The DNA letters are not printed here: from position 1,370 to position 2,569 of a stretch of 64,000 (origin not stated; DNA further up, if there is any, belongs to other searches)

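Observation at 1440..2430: GC-rich (~50%) foreign island encoding a PP2C-like protein, with a strong SD, inserted in a cell-envelope glycan cluster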

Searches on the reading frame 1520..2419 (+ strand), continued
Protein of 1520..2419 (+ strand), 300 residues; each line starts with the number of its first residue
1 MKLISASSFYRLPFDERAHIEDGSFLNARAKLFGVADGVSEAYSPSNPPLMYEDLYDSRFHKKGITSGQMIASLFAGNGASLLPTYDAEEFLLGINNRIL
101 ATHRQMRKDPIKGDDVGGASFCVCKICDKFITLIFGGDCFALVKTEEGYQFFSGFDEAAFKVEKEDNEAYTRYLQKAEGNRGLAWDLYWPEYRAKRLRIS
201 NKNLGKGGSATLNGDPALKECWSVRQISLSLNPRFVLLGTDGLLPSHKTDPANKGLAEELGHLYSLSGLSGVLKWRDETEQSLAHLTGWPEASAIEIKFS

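Call 46: search_solved_structures(query=A5, max_evalue=10, show_alignments=3)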
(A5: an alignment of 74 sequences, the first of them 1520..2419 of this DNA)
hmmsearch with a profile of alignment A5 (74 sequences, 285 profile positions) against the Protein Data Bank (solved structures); distinct sequences matched with E-value up to 10: 7.
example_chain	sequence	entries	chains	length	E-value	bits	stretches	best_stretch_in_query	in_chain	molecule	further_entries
6ae9_A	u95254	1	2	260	0.00055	22.1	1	16-50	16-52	Probable protein phosphatase 2C 1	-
2i44_A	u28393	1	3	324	0.027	16.6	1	8-129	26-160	Serine-threonine phosphatase 2C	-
6pdq_B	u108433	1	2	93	0.14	14.2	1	40-98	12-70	Ancestral Effector Caspase-3/6/7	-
8kc4_A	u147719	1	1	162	0.91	11.6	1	58-101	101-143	De novo design protein -NA05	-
6jkv_A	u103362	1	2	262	1.1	11.3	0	18-128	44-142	PppA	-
5hu3_A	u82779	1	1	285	1.2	11.1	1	48-126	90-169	Calcium/calmodulin-dependent protein kinase type II alpha chain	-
8xjc_A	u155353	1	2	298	2.1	10.4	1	147-190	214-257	haemophore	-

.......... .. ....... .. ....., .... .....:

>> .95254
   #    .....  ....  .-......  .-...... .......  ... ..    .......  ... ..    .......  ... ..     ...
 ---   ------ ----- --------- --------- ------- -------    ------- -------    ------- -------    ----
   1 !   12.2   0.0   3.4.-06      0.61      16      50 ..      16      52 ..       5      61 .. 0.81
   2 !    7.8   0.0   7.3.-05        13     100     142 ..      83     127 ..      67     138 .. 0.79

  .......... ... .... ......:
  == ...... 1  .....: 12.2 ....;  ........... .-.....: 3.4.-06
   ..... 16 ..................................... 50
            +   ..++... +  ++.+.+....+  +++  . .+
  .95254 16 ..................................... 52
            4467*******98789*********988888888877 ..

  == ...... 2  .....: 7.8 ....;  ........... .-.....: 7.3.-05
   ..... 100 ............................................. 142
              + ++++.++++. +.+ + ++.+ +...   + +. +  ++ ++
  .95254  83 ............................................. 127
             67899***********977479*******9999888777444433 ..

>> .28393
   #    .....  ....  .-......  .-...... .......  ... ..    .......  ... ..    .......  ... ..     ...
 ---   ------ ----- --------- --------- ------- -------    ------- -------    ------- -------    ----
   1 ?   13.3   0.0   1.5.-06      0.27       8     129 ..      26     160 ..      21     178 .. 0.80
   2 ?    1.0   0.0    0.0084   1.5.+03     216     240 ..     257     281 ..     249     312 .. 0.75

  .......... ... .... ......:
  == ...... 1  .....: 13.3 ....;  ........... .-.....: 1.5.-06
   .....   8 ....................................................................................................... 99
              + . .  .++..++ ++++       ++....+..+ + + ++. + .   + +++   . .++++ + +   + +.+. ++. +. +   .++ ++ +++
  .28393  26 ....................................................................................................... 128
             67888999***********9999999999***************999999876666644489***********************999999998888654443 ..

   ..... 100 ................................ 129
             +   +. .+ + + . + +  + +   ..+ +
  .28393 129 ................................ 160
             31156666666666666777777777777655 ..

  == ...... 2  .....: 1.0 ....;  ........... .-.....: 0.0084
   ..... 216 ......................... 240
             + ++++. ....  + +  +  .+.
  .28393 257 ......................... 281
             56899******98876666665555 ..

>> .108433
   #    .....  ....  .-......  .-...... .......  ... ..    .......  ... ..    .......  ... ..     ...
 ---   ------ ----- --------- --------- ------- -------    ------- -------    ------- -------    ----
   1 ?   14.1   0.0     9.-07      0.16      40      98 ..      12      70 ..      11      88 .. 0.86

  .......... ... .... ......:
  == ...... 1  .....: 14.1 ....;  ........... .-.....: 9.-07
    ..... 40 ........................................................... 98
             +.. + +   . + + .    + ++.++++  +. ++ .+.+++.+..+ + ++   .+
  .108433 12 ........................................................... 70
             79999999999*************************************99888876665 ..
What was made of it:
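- On PPM/PP2C phosphatase superfamily: The first four motifs align with the corresponding motifs of 6ae9 and 2i44 (call 46).
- Closest known: PP2C_2. Same: It shares the GV(A/L)DGVS and GDC motif variants (call 46).
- The family profile aligns with PP2C structure 6ae9 through the ED, DGVS and GDC motifs, and with 2i44 through TDG (call 46).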

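Call 50: find_homologous_proteins(query=A5, max_evalue=0.00001)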
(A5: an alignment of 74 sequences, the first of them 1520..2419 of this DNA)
Query A5 (74 sequences) (300 aa, profile of the alignment): 47 proteins with E <= 0.00001 among 7907 candidates.
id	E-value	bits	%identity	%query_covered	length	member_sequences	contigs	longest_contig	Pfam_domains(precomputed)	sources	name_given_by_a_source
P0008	1.0e-97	345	55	98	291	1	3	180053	-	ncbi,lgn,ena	ncbi:MAG: hypothetical protein AAB474_01575 [Patescibacteria group bacterium]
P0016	2.7e-97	343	44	100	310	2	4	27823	-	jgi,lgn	-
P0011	3.0e-97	343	51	100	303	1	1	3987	-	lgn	-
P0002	3.5e-96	340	79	100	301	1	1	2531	-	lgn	-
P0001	1.0e-95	338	100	100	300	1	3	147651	-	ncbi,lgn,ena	-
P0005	1.8e-95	337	59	100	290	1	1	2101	-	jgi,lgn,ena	-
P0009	1.2e-94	334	52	100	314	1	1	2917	-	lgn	-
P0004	1.3e-94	334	72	100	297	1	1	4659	-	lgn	-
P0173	4.0e-94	333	29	94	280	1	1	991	-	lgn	-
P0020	4.5e-94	333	42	100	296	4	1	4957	-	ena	-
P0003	1.0e-92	328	75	100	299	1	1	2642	-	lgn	-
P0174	3.9e-92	326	28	94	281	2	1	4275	-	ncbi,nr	ncbi:MAG: hypothetical protein Q8N87_00110 [bacterium]|nr:hypothetical protein [bacterium]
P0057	6.5e-92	326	26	92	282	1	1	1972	-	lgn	-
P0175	8.3e-92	325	31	85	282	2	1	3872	-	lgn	-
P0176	2.4e-91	324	27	93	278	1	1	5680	-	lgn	-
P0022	8.9e-85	302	45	100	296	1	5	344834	-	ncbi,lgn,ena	-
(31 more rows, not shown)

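Call 51: find_encoding_contigs(protein=P0060, flank=8000, max_places=1)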
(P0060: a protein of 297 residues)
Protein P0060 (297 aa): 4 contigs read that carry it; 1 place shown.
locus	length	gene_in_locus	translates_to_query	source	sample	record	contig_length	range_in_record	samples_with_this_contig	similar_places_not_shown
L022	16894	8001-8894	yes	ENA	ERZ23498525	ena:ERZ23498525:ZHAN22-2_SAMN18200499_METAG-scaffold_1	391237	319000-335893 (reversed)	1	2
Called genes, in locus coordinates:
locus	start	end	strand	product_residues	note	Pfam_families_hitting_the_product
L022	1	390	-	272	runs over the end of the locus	PF00535:Glycos_transf_2, PF10111:Glyco_tranf_2_2 (faint), PF13641:Glyco_tranf_2_3 (weak)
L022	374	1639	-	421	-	PF01943:Polysacc_synt, PF13440:Polysacc_synt_3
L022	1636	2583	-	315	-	PF04321:RmlD_sub_bind, PF01073:3Beta_HSD, PF01370:Epimerase, PF02719:Polysacc_synt_2 (faint), PF16363:GDP_Man_Dehyd, PF07993:NAD_binding_4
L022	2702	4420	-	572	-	PF01471:PG_binding_1 (weak)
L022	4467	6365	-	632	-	PF13727:CoA_binding_3, PF01073:3Beta_HSD, PF01370:Epimerase, PF02719:Polysacc_synt_2, PF04321:RmlD_sub_bind, PF16363:GDP_Man_Dehyd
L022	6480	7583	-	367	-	PF01041:DegT_DnrJ_EryC1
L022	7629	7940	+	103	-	-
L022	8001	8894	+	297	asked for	PF13672:PP2C_2 (faint)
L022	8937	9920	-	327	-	PF02779:Transket_pyr, PF02780:Transketolase_C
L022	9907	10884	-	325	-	PF00676:E1_dh, PF13292:DXP_synthase_N (faint)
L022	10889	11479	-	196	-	PF02397:Bac_transf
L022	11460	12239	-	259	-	PF13489:Methyltransf_23, PF01209:Ubie_methyltran, PF02353:CMAS, PF06325:PrmA, PF13847:Methyltransf_31, PF08241:Methyltransf_11, PF08242:Methyltransf_12, PF13649:Methyltransf_25, +2 more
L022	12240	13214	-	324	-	PF00535:Glycos_transf_2, PF10111:Glyco_tranf_2_2 (faint), PF13641:Glyco_tranf_2_3, PF13632:Glyco_trans_2_3 (weak)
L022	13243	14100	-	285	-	-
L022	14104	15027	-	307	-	PF01073:3Beta_HSD, PF01370:Epimerase, PF02719:Polysacc_synt_2, PF04321:RmlD_sub_bind, PF07993:NAD_binding_4 (faint), PF16363:GDP_Man_Dehyd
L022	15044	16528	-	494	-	PF02310:B12-binding, PF04055:Radical_SAM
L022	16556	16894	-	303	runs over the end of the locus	PF00535:Glycos_transf_2, PF10111:Glyco_tranf_2_2, PF13641:Glyco_tranf_2_3, PF13632:Glyco_trans_2_3 (weak)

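Call 52: find_encoding_contigs(protein=P0040, flank=8000, max_places=1)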
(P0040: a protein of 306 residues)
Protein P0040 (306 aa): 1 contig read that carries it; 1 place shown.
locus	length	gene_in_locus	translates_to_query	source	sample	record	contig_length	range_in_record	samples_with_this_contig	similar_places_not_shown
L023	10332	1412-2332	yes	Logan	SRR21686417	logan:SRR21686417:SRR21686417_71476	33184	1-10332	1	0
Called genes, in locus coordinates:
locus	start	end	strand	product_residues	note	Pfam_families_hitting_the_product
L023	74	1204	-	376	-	PF00155:Aminotran_1_2, PF01041:DegT_DnrJ_EryC1, PF00266:Aminotran_5, PF01053:Cys_Met_Meta_PP, PF01212:Beta_elim_lyase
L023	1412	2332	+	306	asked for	-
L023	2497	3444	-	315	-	PF01370:Epimerase, PF02719:Polysacc_synt_2, PF04321:RmlD_sub_bind, PF05368:NmrA, PF01073:3Beta_HSD, PF13460:NAD_binding_10, PF16363:GDP_Man_Dehyd, PF07993:NAD_binding_4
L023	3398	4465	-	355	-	PF21360:PylC-like_N, PF02655:ATP-grasp_3 (weak), PF15632:ATPgrasp_Ter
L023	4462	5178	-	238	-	PF02811:PHP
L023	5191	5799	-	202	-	PF02397:Bac_transf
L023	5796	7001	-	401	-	PF13477:Glyco_trans_4_2, PF13439:Glyco_transf_4 (weak), PF13579:Glyco_trans_4_4 (weak), PF00534:Glycos_transf_1, PF13692:Glyco_trans_1_4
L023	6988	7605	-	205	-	PF01073:3Beta_HSD, PF01370:Epimerase, PF02719:Polysacc_synt_2 (weak), PF04321:RmlD_sub_bind, PF16363:GDP_Man_Dehyd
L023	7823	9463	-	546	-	-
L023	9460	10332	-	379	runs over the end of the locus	PF13439:Glyco_transf_4, PF20706:GT4-conflict, PF00534:Glycos_transf_1, PF13692:Glyco_trans_1_4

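Call 53: find_encoding_contigs(protein=P0172, flank=8000, max_places=1)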
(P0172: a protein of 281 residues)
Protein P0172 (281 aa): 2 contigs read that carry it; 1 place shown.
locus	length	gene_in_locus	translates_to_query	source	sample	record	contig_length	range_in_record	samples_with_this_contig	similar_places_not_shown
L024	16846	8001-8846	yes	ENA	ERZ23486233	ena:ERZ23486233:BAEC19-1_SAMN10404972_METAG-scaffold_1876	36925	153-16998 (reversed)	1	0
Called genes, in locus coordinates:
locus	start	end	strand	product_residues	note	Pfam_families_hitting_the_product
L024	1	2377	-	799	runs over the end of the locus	PF07517:SecA_DEAD, PF01043:SecA_PP_bind, PF21090:P-loop_SecA, PF07516:SecA_SW, PF02810:SEC-C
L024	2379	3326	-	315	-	PF01565:FAD_binding_4, PF02873:MurB_C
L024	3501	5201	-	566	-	-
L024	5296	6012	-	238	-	PF02706:Wzz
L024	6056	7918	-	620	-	PF13727:CoA_binding_3, PF01073:3Beta_HSD, PF01370:Epimerase, PF02719:Polysacc_synt_2, PF04321:RmlD_sub_bind, PF16363:GDP_Man_Dehyd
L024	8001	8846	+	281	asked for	-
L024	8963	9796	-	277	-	PF13672:PP2C_2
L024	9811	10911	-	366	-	PF00155:Aminotran_1_2, PF00266:Aminotran_5 (weak), PF01041:DegT_DnrJ_EryC1, PF01053:Cys_Met_Meta_PP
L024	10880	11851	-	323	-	PF02779:Transket_pyr, PF02780:Transketolase_C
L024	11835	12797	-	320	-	PF00676:E1_dh, PF13292:DXP_synthase_N (weak)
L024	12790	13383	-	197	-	PF02397:Bac_transf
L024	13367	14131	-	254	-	PF01209:Ubie_methyltran, PF05175:MTS (weak), PF13489:Methyltransf_23, PF02353:CMAS, PF13847:Methyltransf_31, PF08241:Methyltransf_11, PF08242:Methyltransf_12, PF13649:Methyltransf_25, +4 more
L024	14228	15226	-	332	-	PF00535:Glycos_transf_2, PF13506:Glyco_transf_21, PF13641:Glyco_tranf_2_3, PF13632:Glyco_trans_2_3 (weak)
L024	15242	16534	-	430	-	PF01210:NAD_Gly3P_dh_N (faint), PF02558:ApbA (faint), PF02826:2-Hacid_dh_C (faint), PF03446:NAD_binding_2 (faint), PF03721:UDPG_MGDP_dh_N, PF03807:F420_oxidored (faint), PF00984:UDPG_MGDP_dh, PF03720:UDPG_MGDP_dh_C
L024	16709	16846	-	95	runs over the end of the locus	?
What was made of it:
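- Closest known: Phosphatases encoded in capsule/exopolysaccharide loci. Same: L023 has a PHP-domain gene and L024 a Wzz gene in the same cluster (calls 52, 53).
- X is cytoplasmic and soluble, is separately transcribed and is often on the opposite strand (calls 51-53), which is more typical of a regulator.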

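Call 63: find_encoding_contigs(protein=P0003, flank=5000, max_places=2)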
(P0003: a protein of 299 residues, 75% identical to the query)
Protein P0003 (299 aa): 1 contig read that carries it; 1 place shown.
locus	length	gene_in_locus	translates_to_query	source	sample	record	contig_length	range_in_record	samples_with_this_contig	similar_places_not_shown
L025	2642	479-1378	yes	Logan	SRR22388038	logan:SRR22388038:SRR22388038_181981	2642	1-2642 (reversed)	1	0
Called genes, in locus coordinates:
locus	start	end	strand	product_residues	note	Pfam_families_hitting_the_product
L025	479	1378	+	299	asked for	-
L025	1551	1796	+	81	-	-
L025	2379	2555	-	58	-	-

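Call 75: search_protein_families(library=pfam, proteins=[L010:2108-2965:+, L009:1-927:-, L010:3150-3941:-, L025:1551-1793:+, L022:7629-7937:+, L019:5195-5893:+, L006:11041-11508:+, L006:11523-12104:+], max_evalue=0.01)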
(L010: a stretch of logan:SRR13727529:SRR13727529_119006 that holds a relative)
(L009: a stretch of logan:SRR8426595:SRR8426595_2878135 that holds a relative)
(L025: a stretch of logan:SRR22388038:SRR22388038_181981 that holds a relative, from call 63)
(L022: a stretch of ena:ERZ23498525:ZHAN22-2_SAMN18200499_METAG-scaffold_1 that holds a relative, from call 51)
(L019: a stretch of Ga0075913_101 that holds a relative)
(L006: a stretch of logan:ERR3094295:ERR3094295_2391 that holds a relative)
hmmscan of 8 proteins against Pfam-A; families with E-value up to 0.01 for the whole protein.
L010:2108-2965:+ (286 aa): 0 families

L009:1-927:- (308 aa): 1 family
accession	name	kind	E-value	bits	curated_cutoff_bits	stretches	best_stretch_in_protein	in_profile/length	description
PF00526.23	Dicty_CTDC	-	5.8e-05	23.3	27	1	259-279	1-22/24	Dictyostelium (slime mold) repeat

L010:3150-3941:- (263 aa): 0 families

L025:1551-1793:+ (81 aa): 0 families

L022:7629-7937:+ (103 aa): 0 families

L019:5195-5893:+ (233 aa): 1 family
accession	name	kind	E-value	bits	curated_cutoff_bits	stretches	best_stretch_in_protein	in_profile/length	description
PF08889.16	WbqC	-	1.8e-75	254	21.3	1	7-225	1-217/218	WbqC-like protein family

L006:11041-11508:+ (156 aa): 0 families

L006:11523-12104:+ (194 aa): 1 family
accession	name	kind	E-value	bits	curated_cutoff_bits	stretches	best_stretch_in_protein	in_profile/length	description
PF23793.1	LysC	-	0.0017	18.7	27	1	12-66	2-53/69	Rz1-like lysis system protein LysC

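Call 81: search_dna_similar(query=window:1520-2419:+, collection=phages, mode=protein, max_evalue=0.001, max_rows=10)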
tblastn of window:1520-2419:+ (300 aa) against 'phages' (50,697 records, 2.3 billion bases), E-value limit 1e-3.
No match.

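Call 82: search_dna_similar(query=window:1520-2419:+, collection=plasmids, mode=protein, max_evalue=0.001, max_rows=10)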
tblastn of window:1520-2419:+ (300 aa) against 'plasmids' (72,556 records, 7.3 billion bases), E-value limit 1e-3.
No match.

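Call 84: find_related_loci(query=A2, collection=viral_contigs, flank=5000)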
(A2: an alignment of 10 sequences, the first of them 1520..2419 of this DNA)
Query A2 (300 aa) in viral_contigs; peptide patterns used: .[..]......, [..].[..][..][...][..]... (x = any residue, [..] = any of these).
21 stretches matched a pattern, but none encodes a relative of the query by tblastn (E <= 1e-3).
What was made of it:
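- On Recently acquired genomic island from a distant donor: No relatives in phages, plasmids or IMG/VR (calls 81, 82, 84).
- There are none in phages, plasmids or IMG/VR (calls 81, 82, 84).
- Tried and rejected: Phage or plasmid origin. tblastn against phages and plasmids, and a scan of IMG/VR, found nothing (calls 81, 82, 84).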
